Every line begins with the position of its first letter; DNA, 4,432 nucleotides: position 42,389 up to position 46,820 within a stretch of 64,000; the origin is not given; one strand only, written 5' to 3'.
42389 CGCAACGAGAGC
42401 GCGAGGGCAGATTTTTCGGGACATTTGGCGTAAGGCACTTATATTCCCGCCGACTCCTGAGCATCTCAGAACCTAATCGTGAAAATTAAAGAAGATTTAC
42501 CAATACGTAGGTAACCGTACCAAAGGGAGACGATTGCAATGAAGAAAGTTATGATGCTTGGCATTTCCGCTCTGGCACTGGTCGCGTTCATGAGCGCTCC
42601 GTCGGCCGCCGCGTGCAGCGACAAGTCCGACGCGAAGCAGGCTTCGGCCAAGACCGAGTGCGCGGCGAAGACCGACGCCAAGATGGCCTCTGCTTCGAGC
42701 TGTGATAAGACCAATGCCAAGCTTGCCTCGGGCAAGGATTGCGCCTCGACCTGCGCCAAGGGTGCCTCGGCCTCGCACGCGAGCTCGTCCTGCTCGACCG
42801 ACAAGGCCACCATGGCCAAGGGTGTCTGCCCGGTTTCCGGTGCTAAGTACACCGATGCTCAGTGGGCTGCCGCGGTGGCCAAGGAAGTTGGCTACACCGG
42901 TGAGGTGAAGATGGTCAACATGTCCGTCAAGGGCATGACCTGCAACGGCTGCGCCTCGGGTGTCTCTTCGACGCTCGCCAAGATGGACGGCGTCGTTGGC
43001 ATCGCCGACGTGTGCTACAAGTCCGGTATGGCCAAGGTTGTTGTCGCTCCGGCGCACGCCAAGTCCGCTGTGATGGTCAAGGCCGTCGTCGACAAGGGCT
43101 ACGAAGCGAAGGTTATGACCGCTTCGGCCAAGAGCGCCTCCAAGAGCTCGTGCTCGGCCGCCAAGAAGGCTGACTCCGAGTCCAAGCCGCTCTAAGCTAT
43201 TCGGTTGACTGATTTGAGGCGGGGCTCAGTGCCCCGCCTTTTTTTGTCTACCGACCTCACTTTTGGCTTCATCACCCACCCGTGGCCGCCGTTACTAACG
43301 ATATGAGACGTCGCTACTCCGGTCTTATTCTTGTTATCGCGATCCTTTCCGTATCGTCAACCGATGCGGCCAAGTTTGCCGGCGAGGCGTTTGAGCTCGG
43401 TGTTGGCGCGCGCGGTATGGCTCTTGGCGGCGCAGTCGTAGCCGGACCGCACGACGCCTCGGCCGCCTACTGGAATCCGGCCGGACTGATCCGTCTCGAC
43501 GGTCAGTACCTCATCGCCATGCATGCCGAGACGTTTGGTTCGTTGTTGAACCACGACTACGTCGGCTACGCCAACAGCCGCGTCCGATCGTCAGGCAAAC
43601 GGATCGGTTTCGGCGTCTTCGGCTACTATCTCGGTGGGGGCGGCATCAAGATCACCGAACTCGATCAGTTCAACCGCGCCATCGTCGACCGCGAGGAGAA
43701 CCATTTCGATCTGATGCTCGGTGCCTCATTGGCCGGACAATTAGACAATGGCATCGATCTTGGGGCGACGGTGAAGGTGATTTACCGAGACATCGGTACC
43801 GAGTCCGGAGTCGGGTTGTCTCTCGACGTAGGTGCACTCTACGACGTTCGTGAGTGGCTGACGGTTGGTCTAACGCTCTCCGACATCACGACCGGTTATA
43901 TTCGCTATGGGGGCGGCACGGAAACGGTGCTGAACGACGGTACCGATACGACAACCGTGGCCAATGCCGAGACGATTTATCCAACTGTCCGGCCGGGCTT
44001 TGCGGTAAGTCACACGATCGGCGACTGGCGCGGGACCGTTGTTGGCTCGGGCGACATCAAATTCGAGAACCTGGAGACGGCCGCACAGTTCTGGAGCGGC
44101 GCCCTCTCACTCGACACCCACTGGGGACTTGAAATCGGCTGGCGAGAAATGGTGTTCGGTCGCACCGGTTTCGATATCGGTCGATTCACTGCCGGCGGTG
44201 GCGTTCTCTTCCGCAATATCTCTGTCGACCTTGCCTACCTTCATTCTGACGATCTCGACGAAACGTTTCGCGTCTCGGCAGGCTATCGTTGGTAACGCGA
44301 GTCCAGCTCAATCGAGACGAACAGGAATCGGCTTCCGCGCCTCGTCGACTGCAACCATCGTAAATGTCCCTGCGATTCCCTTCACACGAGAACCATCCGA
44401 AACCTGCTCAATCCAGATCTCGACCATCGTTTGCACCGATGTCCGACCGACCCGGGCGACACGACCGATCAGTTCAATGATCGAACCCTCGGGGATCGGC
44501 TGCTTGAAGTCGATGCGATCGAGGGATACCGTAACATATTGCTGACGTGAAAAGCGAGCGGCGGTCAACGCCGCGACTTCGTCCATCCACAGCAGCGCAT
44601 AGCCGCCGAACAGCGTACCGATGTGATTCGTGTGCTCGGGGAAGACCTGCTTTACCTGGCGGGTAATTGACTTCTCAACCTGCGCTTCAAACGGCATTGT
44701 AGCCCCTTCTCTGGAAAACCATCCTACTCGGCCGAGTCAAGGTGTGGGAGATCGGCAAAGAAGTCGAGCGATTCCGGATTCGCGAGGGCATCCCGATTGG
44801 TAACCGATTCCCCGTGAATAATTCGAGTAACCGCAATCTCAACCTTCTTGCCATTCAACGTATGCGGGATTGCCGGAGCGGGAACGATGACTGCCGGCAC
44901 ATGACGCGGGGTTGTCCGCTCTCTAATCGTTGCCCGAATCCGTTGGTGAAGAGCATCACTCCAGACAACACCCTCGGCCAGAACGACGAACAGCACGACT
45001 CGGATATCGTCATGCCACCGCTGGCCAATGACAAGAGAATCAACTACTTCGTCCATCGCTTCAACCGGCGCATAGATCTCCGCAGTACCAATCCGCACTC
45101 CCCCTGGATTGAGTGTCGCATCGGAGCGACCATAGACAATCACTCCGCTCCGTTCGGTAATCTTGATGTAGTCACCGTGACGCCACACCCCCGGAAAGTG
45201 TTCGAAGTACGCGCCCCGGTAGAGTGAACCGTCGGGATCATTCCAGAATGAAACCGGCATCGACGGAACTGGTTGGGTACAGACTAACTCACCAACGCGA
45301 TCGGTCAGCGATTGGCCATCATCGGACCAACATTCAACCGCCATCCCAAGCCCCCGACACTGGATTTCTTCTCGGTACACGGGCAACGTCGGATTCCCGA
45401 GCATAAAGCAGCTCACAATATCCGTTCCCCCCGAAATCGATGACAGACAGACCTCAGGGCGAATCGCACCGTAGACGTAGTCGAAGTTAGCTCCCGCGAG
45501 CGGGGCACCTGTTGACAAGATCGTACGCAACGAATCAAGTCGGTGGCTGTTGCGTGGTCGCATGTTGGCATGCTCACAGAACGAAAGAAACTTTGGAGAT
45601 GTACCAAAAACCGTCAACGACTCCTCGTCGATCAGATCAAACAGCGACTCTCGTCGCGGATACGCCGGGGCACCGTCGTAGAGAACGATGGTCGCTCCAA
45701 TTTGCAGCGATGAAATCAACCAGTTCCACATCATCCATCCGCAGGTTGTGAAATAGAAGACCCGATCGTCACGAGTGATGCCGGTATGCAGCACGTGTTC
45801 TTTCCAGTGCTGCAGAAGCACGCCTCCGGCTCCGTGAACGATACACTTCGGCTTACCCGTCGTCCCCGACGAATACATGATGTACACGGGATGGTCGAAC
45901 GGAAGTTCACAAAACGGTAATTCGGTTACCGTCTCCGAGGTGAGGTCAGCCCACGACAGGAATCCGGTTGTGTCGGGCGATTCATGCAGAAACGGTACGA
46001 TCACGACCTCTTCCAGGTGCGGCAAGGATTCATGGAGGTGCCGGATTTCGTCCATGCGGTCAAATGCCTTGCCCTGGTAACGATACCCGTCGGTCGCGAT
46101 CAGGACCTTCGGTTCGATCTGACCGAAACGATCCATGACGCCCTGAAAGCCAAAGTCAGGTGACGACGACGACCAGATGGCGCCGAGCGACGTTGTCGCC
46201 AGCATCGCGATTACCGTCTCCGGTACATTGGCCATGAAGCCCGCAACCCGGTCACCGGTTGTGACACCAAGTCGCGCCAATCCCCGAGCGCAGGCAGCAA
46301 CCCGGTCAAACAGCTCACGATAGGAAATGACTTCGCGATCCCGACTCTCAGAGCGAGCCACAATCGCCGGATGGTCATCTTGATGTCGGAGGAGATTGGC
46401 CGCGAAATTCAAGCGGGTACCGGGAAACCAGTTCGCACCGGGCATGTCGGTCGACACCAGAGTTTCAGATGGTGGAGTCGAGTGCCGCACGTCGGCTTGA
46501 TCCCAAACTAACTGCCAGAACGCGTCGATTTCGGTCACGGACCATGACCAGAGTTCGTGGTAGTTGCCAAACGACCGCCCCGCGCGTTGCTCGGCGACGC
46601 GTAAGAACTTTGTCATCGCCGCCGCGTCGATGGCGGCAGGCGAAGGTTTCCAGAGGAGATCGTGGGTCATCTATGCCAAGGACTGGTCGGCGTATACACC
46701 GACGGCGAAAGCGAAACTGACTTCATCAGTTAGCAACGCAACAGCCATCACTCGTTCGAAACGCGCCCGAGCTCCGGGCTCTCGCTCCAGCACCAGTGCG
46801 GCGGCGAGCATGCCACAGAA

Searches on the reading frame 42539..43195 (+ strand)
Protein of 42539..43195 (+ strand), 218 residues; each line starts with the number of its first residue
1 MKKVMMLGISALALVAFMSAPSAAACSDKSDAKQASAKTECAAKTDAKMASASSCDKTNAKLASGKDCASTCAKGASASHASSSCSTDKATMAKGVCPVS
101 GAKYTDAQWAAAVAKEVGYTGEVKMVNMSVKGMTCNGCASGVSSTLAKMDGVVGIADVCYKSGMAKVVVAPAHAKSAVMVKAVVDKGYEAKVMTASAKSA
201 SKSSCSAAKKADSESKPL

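Call 51: search_protein_families(library=pfam, proteins=[window:42539-43195:+], max_evalue=0.01)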
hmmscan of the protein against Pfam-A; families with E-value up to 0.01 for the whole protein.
window:42539-43195:+ (218 aa): 1 family
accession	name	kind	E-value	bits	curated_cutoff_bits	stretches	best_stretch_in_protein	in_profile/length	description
PF00403.32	HMA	-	3.2e-06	27.9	24.8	1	129-189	3-62/62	Heavy-metal-associated domain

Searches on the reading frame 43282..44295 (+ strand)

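Call 51: search_protein_families(library=pfam, proteins=[window:43282-44295:+], max_evalue=0.01)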
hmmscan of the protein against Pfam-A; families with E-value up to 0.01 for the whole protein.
window:43282-44295:+ (337 aa): 3 families
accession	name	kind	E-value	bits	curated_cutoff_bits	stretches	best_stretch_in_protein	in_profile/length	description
PF18990.6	DUF5723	-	9.4e-05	22.7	26.8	1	165-230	200-261/376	Family of unknown function (DUF5723)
PF03349.22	Toluene_X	-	0.00017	20.7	29.7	1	37-76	16-54/421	Outer membrane protein transport protein (OMPP1/FadL/TodX)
PF13729.12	TraF_2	-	0.0032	17.2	25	1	170-213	187-229/264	F plasmid transfer operon, TraF, protein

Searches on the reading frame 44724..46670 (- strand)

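Call 89: search_protein_families(library=pfam, proteins=[window:44724-46670:-], max_evalue=0.00001)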
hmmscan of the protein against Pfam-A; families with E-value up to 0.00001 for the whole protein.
window:44724-46670:- (648 aa): 2 families
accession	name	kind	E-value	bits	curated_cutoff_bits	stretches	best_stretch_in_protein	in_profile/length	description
PF00501.34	AMP-binding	-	5.5e-46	157.5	29.9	1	95-392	7-299/384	AMP-binding enzyme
PF16177.11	ACAS_N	-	4e-11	43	27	1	37-92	1-54/55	Acetyl-coenzyme A synthetase N-terminus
